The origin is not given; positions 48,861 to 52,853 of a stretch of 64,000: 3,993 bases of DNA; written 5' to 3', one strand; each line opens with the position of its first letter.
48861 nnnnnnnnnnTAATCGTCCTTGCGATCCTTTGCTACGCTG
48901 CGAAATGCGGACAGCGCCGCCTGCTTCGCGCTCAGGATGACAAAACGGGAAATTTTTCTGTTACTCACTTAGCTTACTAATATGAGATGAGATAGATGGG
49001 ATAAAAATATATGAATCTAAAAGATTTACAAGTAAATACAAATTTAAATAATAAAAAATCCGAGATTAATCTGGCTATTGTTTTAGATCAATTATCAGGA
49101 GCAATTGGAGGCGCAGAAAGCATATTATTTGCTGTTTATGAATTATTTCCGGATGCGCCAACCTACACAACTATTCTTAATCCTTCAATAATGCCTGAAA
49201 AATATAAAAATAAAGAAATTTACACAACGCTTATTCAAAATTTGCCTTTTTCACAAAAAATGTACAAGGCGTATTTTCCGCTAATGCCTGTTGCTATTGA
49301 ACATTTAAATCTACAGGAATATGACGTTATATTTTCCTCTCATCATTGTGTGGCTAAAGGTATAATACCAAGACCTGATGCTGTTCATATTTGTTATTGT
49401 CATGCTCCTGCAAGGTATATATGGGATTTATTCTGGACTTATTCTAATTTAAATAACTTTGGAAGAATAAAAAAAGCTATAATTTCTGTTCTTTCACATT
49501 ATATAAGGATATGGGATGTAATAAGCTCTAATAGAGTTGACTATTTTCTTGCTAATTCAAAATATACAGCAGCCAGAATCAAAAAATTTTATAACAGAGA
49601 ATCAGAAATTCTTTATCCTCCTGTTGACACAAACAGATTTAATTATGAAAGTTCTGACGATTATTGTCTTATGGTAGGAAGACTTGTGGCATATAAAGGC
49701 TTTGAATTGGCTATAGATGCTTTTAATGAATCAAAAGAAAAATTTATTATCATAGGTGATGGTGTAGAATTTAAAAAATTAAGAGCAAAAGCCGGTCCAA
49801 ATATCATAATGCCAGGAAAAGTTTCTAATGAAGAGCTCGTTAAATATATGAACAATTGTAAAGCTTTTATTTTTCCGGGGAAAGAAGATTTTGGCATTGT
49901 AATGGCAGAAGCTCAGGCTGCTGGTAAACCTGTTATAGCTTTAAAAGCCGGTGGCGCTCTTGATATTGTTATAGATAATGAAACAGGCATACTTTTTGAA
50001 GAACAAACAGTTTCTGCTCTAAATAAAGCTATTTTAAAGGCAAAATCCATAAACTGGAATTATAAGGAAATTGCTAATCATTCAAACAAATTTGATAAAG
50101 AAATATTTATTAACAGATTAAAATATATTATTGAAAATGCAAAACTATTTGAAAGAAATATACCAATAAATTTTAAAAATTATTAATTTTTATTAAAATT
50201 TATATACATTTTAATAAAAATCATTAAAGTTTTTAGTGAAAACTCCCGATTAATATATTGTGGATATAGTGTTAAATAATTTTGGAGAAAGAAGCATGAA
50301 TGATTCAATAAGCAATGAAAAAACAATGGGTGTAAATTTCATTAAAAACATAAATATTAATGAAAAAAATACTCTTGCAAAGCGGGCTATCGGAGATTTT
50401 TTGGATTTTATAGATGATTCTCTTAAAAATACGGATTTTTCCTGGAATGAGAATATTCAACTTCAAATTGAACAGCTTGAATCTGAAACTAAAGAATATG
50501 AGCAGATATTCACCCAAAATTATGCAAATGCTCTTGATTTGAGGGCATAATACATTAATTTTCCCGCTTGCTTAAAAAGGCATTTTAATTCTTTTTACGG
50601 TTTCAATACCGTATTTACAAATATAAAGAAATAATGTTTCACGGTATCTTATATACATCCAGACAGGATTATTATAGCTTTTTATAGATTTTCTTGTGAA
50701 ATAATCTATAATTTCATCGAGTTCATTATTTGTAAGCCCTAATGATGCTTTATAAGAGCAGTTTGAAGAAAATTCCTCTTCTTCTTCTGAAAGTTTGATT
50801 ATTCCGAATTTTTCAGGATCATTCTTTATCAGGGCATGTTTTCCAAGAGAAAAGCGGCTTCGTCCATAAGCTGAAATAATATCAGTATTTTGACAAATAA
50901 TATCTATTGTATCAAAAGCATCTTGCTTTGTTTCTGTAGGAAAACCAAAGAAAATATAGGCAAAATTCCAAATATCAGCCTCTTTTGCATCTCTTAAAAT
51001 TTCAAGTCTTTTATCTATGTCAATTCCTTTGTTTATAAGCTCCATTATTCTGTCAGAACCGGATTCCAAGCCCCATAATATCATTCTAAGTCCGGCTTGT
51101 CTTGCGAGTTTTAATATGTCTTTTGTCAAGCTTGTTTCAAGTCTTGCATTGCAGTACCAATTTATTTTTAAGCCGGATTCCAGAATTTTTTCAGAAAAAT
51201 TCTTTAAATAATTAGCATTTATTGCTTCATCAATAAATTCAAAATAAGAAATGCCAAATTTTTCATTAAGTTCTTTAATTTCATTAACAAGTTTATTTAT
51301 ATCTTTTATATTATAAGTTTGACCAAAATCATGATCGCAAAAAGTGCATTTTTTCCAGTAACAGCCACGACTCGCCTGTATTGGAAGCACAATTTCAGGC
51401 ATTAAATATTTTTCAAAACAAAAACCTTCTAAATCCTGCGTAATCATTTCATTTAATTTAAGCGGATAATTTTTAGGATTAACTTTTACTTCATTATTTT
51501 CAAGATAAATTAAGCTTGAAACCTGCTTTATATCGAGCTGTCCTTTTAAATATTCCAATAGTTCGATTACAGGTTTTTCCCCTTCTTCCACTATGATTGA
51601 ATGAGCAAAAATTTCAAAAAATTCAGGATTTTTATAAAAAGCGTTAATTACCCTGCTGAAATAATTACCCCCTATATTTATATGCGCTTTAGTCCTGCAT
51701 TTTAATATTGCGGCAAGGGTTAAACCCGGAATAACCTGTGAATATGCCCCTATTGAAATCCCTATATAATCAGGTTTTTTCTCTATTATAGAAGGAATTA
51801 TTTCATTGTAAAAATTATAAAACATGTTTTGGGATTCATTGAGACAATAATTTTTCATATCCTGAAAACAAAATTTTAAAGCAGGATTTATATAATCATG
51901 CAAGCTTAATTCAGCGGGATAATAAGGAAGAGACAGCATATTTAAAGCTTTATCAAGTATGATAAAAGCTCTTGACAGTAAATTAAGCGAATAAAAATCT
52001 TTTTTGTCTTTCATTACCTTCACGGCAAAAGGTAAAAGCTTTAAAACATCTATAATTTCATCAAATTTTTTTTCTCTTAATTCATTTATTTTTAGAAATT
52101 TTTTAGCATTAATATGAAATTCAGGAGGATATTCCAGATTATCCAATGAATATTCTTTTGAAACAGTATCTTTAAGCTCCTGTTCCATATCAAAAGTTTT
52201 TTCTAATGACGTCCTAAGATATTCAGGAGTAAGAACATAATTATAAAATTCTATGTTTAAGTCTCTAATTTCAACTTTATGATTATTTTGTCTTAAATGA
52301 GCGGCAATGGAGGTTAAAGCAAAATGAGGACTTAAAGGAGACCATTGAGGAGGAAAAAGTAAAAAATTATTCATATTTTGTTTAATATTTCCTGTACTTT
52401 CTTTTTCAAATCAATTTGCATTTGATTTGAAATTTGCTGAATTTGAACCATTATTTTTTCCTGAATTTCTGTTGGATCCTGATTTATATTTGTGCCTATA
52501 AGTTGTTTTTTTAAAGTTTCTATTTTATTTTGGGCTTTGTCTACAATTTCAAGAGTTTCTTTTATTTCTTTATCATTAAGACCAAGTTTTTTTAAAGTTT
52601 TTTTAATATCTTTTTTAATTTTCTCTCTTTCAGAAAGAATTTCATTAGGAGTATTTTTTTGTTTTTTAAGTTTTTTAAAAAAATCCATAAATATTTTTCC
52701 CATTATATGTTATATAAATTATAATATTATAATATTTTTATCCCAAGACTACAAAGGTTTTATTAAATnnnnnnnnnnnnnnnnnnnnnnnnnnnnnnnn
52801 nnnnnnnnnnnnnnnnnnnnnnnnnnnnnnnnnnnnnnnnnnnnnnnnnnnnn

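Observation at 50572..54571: Head-to-head pair of colinear 600-aa cobalamin-type radical-SAM paralogues with a co-transcribed coiled-coil protein: candidate uncharacterised modification system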

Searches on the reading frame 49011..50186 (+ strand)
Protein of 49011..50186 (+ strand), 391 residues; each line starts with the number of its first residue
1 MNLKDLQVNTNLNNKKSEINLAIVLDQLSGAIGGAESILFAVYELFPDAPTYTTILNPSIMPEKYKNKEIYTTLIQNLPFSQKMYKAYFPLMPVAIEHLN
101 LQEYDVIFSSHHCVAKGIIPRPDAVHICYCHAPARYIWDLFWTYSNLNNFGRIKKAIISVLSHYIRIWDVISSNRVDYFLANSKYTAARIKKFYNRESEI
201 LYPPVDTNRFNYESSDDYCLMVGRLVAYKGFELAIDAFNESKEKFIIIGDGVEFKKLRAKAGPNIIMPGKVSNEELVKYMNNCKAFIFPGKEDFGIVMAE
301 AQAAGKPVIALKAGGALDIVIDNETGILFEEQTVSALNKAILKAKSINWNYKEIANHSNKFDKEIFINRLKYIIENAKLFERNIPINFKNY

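Call 4: search_protein_families(library=pfam, proteins=[window:49011-50186:+], max_evalue=0.01)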
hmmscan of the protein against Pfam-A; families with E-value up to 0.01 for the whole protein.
window:49011-50186:+ (391 aa): 4 families
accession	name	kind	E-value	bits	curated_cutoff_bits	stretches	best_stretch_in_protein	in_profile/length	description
PF00534.26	Glycos_transf_1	-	3.3e-30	105.3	26.4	1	214-348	13-159/172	Glycosyl transferases group 1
PF13692.12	Glyco_trans_1_4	-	2.1e-24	86.9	27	1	218-343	3-138/142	Glycosyl transferases group 1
PF13439.12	Glyco_transf_4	-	8e-09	36.2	28.5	1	32-209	1-170/170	Glycosyltransferase Family 4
PF20706.3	GT4-conflict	-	0.002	17.6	26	0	217-321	198-321/385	Family 4 Glycosyltransferase in conflict systems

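Call 5: search_protein_families(library=ncbifam, proteins=[window:49011-50186:+], max_evalue=0.01)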
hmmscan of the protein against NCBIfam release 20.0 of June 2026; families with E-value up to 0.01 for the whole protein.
window:49011-50186:+ (391 aa): 28 families (the best 25 are shown)
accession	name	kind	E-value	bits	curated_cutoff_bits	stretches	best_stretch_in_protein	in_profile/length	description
NF047684.1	TeichurnBiosyTuaC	equivalog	1.3e-14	54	550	1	218-356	221-363/391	teichuronic acid biosynthesis protein TuaC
TIGR03088.1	stp2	hypoth_equivalog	1.4e-11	44.1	409.05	1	150-353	126-344/374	TIGR03088 family PEP-CTERM/XrtA system glycosyltransferase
NF012028.0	PRK15484.1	subfamily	2.7e-11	43.2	618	1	208-361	185-357/380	lipopolysaccharide N-acetylglucosaminyltransferase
TIGR02149.1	glgA_Coryne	subfamily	5.2e-11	42.3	302.4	1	209-336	197-338/391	glycogen synthase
NF053787.1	GlcN_PG_synth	equivalog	2.6e-10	39.7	480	1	217-343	198-322/361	N-acetylglucosaminyl phosphatidylglycerol synthase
NF041876.1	EPS_EpsE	equivalog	1.9e-09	37.3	400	1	262-345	275-359/389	exopolysaccharide biosynthesis GT4 family glycosyltransferase EpsE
TIGR04063.1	stp3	hypoth_equivalog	2.6e-09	36.5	442.05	1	222-362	219-375/397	TIGR04063 family PEP-CTERM/XrtA system glycosyltransferase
TIGR02095.1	glgA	subfamily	3e-09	36.1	328.45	1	217-355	295-449/477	glycogen/starch synthase, ADP-glucose type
TIGR04047.1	MSMEG_0565_glyc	hypoth_equivalog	4e-09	36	259.85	1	256-344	251-338/373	MSMEG_0565 family glycosyltransferase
TIGR03449.1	mycothiol_MshA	equivalog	5.3e-09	35.5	462.5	1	271-342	292-364/406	D-inositol-3-phosphate glycosyltransferase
TIGR04157.1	glyco_rSAM_CFB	subfamily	1.7e-08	33.9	400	1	209-340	220-362/406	TIGR04157 family glycosyltransferase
TIGR03999.1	thiol_BshA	equivalog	4.5e-08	32.4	273.7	1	240-366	227-357/375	N-acetyl-alpha-D-glucosaminyl L-malate synthase BshA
NF041879.1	EPS_EpsH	equivalog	5.4e-08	32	800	1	220-327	241-357/431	exopolysaccharide biosynthesis glycosyltransferase EpsH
TIGR02472.1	sucr_P_syn_N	equivalog_domain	3.7e-07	29.3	576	1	291-356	350-415/439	sucrose-phosphate synthase, putative, glycosyltransferase domain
NF038298.1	EPS_HpsO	equivalog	1.5e-06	27.3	575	1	216-344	201-349/388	hormogonium polysaccharide biosynthesis glycosyltransferase HpsO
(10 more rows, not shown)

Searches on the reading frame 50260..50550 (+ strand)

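Call 4: search_protein_families(library=pfam, proteins=[window:50260-50550:+], max_evalue=0.01)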
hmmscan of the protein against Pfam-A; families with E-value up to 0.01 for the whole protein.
window:50260-50550:+ (96 aa): 0 families

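Call 5: search_protein_families(library=ncbifam, proteins=[window:50260-50550:+], max_evalue=0.01)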
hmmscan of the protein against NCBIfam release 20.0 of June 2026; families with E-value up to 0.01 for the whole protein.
window:50260-50550:+ (96 aa): 0 families

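Call 18: search_protein_families(library=pfam, proteins=[window:50260-50550:+], max_evalue=1)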
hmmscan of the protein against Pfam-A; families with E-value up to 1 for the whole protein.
window:50260-50550:+ (96 aa): 0 families

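Call 55: search_protein_families(library=padloc, proteins=[window:50260-50550:+], max_evalue=0.01)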
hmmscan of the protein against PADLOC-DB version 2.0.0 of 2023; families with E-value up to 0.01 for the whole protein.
window:50260-50550:+ (96 aa): 1 family
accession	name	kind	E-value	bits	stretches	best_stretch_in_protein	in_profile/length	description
PDLC04427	PDC-M12A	-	0.0026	15.3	1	9-69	83-143/316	-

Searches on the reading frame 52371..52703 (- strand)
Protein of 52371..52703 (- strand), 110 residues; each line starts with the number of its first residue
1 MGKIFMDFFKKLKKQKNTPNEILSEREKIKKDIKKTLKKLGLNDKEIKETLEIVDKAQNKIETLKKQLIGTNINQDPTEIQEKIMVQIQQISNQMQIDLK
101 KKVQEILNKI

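Call 4: search_protein_families(library=pfam, proteins=[window:52371-52703:-], max_evalue=0.01)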
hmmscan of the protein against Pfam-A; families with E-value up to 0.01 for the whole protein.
window:52371-52703:- (110 aa): 0 families

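Call 5: search_protein_families(library=ncbifam, proteins=[window:52371-52703:-], max_evalue=0.01)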
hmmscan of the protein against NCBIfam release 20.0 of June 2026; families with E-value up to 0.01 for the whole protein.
window:52371-52703:- (110 aa): 1 family
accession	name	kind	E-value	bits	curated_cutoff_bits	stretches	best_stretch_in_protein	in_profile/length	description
TIGR00084.2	ruvA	equivalog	0.0043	16.7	85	1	6-64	128-196/202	Holliday junction branch migration protein RuvA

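Call 18: search_protein_families(library=pfam, proteins=[window:52371-52703:-], max_evalue=1)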
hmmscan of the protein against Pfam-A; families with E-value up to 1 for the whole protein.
window:52371-52703:- (110 aa): 10 families
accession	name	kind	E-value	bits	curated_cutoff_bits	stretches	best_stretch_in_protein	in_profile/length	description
PF07580.19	Peptidase_M26_C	-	0.012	14.3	22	1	18-60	15-57/792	M26 IgA1-specific Metallo-endopeptidase C-terminal region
PF23232.1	AAA_lid_13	-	0.018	15.8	27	1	3-94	8-93/105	Fungal AAA+ ATPase lid domain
PF10123.14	Mu-like_Pro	-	0.076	13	25.2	1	17-103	139-220/330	Mu-like prophage I protein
PF23936.1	HB_ELP1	-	0.15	12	27.4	1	46-95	119-168/171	ELP1 three-helix bundle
PF13997.11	YqjK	-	0.17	12.8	28.1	1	39-69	11-41/73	YqjK-like protein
PF05119.17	Terminase_4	-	0.17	12.7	24.7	1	14-44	55-85/98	Phage terminase, small subunit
PF00327.25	Ribosomal_L30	-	0.18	12.2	23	1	29-56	12-37/51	Ribosomal protein L30p/L7e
PF10078.15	DUF2316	-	0.47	11.2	26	1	24-67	6-49/89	Uncharacterized protein conserved in bacteria (DUF2316)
PF05335.18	DUF745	-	0.76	9.9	33.3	1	9-70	99-157/183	Protein of unknown function (DUF745)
PF02787.25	CPSase_L_D3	-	0.83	10.1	26.6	1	8-49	37-78/80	Carbamoyl-phosphate synthetase large chain, oligomerisation domain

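Call 21: find_homologous_proteins(query=window:52371-52703:-, max_evalue=0.001)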
Query window:52371-52703:- (110 aa): 1 proteins with E <= 0.001 among 106 candidates.
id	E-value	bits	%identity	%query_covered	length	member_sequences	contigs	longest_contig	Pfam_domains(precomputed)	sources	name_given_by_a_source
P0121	3.0e-52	193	100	95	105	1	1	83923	-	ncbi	ncbi:MAG: hypothetical protein V2B14_06520 [bacterium]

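Call 32: find_homologous_proteins(query=A3, max_evalue=0.001)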
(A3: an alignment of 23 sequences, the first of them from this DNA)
Query A3 (23 sequences) (105 aa, profile of the alignment): 10 proteins with E <= 0.001 among 5854 candidates.
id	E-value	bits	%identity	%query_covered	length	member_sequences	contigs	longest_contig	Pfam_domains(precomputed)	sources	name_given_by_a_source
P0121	3.0e-24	103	100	100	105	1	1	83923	-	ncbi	ncbi:MAG: hypothetical protein V2B14_06520 [bacterium]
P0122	3.9e-19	87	25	78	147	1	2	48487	-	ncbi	-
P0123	2.1e-18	84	-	-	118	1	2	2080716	-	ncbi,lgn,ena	-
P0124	1.6e-13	69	27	69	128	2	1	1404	-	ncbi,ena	-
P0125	3.0e-12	64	29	69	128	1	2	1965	-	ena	-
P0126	2.9e-10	58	50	22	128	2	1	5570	-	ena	-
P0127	1.3e-9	56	27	70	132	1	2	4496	-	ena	-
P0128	6.9e-7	47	24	76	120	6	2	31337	-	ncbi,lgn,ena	-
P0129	4.0e-6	45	40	14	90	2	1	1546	-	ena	-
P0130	3.7e-5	42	31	33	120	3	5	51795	-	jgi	jgi:6-pyruvoyl-tetrahydropterin synthase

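Call 51: predict_structure(alignment_id=A4)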
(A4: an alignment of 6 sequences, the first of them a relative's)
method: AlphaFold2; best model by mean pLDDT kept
length: 105 residues; sequences in the alignment: 6
mean_pLDDT: 72.5   pTM: 0.54
mean pLDDT of the five models: 72.5, 71.9, 71.2, 70.9, 70.0
residues with pLDDT >= 90: 0; 70-90: 73; 50-70: 15; < 50: 17
segments of 3 or more residues with pLDDT < 50: 1-17
pLDDT, mean of each block of 10 residues (from residue 1): 44 46 77 83 86 83 63 75 85 84 73
secondary structure, 60 per line:
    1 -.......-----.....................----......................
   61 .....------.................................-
elements in order: H2-8 H14-34 H39-65 H72-104

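Call 52: search_protein_representatives(alignment_id=A4)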
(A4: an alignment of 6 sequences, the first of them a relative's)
Query: 6 sequences, 128 profile positions. Proteins with E-value up to 0.001 (for the whole library): 81; up to 1e-10: 21; up to 1e-30: 2. The best 81 are listed.
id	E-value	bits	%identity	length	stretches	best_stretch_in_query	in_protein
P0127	2.3e-51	189.4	-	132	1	1-128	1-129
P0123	4.9e-35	136.6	-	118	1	1-121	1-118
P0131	4.0e-26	107.8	-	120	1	1-121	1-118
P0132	4.3e-24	101.2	-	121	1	1-121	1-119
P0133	2.7e-22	95.4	-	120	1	1-121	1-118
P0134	1.1e-17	80.5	-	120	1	16-121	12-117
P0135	1.2e-16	77.2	-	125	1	15-126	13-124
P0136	1.2e-16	77.1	-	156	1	25-122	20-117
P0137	1.1e-15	74.0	-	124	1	25-125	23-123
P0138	6.3e-15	71.6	-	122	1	3-122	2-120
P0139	8.6e-15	71.2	-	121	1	19-119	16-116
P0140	3.0e-14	69.4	-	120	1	10-118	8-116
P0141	1.2e-13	67.5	-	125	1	14-127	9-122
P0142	2.4e-13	66.5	-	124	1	3-127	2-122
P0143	2.5e-13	66.4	-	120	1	1-119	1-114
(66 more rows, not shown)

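Call 55: search_protein_families(library=padloc, proteins=[P0121], max_evalue=0.01)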
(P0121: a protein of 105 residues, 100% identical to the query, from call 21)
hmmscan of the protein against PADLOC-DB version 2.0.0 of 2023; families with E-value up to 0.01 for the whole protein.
P0121 (105 aa): 2 families
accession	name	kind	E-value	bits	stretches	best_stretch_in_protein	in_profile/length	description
PDLC01664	Cas12c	-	0.0076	12.1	1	22-91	349-419/1163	Cas12c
PDLC01663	Cas12c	-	0.0078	12.2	1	23-92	341-419/1165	CAS-V-C; effector__SPE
